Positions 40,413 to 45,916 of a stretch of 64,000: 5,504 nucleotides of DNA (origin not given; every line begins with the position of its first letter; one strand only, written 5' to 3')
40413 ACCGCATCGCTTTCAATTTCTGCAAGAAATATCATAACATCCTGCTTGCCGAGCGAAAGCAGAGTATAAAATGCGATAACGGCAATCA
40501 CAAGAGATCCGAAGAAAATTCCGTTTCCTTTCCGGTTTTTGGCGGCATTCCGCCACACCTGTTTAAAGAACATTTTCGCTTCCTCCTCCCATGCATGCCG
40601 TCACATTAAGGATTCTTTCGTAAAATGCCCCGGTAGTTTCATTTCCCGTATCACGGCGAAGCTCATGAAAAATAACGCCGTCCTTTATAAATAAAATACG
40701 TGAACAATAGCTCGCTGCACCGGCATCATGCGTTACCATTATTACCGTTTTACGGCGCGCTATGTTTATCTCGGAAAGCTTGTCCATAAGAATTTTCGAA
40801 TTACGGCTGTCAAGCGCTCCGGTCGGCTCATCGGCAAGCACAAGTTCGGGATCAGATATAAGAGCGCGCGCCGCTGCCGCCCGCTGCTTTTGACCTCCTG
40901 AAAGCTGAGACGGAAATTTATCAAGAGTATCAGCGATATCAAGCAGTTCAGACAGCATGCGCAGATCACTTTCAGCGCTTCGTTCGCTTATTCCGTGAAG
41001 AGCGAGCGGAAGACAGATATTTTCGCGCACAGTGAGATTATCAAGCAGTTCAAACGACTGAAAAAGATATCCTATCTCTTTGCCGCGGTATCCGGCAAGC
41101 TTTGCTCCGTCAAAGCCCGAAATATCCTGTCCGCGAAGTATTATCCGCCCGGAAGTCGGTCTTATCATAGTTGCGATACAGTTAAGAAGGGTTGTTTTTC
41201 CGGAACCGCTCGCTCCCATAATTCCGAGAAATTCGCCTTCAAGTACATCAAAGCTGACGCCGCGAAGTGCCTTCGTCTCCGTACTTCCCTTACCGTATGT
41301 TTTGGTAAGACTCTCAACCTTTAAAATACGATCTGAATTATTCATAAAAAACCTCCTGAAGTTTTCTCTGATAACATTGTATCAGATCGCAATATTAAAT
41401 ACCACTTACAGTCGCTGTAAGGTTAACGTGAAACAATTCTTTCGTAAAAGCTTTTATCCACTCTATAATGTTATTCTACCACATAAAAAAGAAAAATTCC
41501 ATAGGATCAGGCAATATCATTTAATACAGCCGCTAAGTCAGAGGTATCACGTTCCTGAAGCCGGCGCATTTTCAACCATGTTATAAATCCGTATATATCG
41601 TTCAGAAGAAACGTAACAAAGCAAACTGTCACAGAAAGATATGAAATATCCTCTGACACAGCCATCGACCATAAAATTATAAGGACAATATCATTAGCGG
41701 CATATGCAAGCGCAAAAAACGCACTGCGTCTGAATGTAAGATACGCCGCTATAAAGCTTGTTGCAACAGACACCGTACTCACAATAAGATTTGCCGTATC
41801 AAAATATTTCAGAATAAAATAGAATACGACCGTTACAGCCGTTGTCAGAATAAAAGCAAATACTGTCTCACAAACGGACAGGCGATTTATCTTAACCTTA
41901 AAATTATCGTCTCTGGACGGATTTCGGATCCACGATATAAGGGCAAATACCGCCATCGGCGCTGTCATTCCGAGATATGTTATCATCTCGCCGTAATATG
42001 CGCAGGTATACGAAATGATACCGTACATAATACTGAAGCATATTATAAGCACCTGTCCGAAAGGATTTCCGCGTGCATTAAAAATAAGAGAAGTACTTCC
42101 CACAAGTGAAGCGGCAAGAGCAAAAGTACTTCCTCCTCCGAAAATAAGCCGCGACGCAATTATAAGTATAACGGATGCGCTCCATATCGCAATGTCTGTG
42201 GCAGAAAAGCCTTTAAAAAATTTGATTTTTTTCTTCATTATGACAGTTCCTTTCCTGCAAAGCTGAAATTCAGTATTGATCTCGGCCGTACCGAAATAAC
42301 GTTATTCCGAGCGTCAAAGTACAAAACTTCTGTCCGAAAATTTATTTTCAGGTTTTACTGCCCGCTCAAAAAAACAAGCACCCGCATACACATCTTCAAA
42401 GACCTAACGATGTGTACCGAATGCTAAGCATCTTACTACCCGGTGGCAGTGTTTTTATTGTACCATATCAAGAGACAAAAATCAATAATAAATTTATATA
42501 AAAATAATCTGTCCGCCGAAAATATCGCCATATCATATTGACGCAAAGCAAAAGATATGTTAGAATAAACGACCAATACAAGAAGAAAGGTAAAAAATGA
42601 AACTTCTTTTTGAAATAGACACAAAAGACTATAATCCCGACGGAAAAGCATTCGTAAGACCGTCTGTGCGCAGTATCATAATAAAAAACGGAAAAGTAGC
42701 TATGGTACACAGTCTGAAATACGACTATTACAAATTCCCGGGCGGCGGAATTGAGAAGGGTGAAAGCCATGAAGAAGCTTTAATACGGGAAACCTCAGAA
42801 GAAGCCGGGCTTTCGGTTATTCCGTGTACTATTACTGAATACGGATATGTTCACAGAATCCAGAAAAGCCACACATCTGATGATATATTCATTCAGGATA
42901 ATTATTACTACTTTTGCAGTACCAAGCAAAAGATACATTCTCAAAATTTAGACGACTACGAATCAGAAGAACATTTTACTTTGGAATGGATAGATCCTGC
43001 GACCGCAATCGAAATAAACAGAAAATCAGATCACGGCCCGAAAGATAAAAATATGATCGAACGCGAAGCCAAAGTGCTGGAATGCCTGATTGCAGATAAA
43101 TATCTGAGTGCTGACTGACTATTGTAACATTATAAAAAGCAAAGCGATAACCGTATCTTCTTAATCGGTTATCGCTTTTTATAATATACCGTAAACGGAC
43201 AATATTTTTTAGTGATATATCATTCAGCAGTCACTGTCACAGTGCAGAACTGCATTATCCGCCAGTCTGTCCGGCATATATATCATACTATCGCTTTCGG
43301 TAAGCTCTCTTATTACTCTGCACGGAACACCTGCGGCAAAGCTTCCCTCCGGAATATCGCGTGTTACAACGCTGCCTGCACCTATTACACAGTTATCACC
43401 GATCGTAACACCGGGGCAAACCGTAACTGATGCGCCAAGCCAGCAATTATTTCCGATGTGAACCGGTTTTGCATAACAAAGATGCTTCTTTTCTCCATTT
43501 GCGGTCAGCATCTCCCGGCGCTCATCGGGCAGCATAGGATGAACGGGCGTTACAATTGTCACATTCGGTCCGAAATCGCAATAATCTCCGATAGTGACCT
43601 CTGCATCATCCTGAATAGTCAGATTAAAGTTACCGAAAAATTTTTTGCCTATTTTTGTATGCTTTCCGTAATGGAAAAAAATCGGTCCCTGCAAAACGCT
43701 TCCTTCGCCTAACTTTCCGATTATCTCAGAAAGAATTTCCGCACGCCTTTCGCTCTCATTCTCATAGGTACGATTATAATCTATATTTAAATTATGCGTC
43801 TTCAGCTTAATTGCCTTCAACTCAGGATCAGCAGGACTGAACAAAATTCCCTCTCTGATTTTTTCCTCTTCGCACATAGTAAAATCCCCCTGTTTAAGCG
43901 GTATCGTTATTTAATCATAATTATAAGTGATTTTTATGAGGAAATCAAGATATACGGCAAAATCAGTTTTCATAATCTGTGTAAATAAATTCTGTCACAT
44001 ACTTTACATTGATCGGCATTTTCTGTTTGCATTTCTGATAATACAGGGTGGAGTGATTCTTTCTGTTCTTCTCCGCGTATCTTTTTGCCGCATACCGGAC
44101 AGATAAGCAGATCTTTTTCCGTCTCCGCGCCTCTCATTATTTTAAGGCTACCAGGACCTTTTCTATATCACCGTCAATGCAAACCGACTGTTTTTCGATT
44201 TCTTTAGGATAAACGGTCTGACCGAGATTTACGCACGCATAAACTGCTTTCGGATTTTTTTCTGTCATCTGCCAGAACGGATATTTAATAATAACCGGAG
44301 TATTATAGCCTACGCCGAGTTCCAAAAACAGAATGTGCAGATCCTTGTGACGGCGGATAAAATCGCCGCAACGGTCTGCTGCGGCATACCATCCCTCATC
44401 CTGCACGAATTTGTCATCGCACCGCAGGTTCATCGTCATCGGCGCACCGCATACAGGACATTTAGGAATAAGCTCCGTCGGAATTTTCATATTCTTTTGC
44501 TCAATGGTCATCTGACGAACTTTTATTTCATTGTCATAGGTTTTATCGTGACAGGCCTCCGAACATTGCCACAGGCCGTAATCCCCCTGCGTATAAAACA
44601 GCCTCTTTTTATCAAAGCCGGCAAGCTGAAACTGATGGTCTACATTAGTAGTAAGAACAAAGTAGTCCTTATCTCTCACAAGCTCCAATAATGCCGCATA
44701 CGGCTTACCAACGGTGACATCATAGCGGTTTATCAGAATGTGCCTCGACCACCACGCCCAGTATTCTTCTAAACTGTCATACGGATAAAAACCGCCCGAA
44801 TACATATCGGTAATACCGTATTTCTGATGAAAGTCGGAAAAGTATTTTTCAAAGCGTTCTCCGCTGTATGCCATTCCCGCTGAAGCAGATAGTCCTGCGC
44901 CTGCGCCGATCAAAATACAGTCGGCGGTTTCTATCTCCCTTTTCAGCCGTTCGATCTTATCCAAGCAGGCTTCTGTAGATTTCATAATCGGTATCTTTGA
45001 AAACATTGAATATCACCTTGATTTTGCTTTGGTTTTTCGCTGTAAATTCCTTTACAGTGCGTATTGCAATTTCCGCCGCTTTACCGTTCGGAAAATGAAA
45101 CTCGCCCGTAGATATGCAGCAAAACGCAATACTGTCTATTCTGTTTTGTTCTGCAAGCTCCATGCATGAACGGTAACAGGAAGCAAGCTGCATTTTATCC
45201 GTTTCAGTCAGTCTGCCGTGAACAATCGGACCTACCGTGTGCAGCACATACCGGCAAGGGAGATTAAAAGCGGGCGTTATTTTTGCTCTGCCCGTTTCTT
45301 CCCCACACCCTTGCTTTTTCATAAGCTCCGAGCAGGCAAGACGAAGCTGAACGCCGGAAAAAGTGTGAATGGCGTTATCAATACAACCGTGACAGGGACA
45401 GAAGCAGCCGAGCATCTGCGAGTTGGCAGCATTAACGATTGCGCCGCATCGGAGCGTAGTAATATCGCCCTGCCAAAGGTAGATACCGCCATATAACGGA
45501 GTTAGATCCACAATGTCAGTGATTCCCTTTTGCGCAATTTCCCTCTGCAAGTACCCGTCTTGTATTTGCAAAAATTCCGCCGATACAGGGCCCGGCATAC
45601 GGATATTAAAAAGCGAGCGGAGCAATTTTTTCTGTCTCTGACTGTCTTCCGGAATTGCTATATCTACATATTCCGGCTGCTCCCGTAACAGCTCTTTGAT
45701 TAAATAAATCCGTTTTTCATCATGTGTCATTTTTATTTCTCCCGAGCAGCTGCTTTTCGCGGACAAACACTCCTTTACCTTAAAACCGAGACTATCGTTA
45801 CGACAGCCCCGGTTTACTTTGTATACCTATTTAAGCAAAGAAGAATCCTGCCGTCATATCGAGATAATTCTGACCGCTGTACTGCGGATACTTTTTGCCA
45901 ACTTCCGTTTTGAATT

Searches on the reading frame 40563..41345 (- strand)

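Call 54: search_protein_families(library=pfam, proteins=[window:40563-41345:-], max_evalue=0.000001)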
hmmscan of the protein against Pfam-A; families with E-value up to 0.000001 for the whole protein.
window:40563-41345:- (260 aa): 1 family
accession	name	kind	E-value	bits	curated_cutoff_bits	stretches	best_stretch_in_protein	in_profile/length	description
PF00005.33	ABC_tran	-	3e-34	119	25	1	27-175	1-136/137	ABC transporter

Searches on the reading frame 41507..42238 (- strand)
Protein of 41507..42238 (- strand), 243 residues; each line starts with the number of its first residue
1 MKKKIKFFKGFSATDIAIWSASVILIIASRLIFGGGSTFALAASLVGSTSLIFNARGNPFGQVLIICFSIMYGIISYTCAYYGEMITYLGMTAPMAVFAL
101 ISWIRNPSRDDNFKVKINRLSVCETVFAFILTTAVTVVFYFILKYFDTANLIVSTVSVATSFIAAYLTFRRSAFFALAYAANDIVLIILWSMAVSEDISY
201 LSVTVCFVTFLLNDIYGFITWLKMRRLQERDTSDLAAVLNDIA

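Call 54: search_protein_families(library=pfam, proteins=[window:41507-42238:-], max_evalue=0.000001)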
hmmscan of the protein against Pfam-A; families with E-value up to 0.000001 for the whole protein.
window:41507-42238:- (243 aa): 1 family
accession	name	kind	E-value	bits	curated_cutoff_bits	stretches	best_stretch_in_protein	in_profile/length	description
PF04973.17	NMN_transporter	-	3.9e-30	105.5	27.3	1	39-223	3-175/175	Nicotinamide mononucleotide transporter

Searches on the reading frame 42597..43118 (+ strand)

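Call 55: search_protein_families(library=pfam, proteins=[window:42597-43118:+], max_evalue=0.000001)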
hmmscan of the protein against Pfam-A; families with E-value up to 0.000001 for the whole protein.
window:42597-43118:+ (173 aa): 1 family
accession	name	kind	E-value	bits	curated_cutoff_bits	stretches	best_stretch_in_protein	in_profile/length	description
PF00293.34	NUDIX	-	1e-15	58.3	21.1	1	24-151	5-128/134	NUDIX domain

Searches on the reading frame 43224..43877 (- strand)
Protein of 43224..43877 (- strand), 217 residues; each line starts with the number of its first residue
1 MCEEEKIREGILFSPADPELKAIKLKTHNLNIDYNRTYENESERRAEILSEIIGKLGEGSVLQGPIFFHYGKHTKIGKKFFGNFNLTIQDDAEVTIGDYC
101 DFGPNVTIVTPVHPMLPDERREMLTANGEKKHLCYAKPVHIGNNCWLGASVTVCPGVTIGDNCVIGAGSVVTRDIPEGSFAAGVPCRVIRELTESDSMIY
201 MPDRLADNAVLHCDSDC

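Call 55: search_protein_families(library=pfam, proteins=[window:43224-43877:-], max_evalue=0.000001)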
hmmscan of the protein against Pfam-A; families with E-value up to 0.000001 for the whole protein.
window:43224-43877:- (217 aa): 3 families
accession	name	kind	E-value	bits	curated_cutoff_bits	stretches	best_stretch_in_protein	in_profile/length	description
PF00132.30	Hexapep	-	2.7e-16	58.9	27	1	139-173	2-36/36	Bacterial transferase hexapeptide (six repeats)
PF14602.12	Hexapep_2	-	9.3e-14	51.3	27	1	138-173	1-34/34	Hexapeptide repeat of succinyl-transferase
PF12464.13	Mac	-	1.4e-11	44.8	22.1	1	6-57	1-53/53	Maltose acetyltransferase hexapeptide capping motif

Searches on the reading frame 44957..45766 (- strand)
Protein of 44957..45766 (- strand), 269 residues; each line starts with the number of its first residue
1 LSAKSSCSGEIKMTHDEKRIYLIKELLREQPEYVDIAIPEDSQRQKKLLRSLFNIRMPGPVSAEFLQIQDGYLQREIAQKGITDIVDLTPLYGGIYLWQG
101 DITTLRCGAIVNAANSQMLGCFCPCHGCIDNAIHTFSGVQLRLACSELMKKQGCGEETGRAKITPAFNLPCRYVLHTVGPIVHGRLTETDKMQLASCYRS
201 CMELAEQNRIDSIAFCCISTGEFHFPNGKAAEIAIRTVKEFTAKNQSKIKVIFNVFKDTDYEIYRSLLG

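Call 55: search_protein_families(library=pfam, proteins=[window:44957-45766:-], max_evalue=0.000001)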
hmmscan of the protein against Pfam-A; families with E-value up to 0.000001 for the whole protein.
window:44957-45766:- (269 aa): 1 family
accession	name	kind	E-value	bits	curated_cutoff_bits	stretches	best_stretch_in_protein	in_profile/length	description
PF01661.27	Macro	-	2.4e-37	127.9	22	1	111-234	1-118/118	Macro domain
